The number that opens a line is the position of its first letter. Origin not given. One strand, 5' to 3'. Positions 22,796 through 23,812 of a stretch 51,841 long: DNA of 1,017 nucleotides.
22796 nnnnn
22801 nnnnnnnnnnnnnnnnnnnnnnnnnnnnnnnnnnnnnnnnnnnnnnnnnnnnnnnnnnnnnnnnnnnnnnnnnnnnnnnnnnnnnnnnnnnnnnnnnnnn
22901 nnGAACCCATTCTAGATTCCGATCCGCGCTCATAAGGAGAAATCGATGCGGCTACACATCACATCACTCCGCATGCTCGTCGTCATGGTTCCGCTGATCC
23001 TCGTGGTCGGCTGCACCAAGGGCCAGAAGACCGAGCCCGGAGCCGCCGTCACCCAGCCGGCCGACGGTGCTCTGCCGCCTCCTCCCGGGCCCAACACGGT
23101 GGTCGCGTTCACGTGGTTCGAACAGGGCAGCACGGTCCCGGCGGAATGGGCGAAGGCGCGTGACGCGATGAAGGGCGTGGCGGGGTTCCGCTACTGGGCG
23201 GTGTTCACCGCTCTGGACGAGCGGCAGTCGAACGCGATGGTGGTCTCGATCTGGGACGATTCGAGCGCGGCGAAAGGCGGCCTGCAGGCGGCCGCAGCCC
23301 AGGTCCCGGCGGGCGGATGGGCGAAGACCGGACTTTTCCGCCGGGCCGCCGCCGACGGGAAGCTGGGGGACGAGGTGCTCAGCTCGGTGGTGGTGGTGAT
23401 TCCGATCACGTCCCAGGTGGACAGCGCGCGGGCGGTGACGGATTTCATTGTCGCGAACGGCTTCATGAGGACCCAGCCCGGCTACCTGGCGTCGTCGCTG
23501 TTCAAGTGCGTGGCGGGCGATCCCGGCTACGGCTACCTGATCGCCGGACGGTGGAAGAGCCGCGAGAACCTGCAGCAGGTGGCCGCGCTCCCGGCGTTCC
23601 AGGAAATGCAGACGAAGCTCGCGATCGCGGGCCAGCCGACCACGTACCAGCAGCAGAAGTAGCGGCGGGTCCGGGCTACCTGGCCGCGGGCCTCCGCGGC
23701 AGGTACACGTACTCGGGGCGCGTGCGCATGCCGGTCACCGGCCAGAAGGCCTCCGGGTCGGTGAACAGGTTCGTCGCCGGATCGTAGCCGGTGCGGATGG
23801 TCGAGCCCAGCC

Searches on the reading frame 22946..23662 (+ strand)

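Call 8: search_protein_families(library=pfam, proteins=[window:22946-23662:+], max_evalue=0.1)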
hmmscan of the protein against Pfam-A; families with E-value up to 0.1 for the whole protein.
window:22946-23662:+ (238 aa): 1 family
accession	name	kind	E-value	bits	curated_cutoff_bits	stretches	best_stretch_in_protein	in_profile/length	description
PF03992.22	ABM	-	2.4e-05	24.9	23.1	1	173-223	29-77/78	Antibiotic biosynthesis monooxygenase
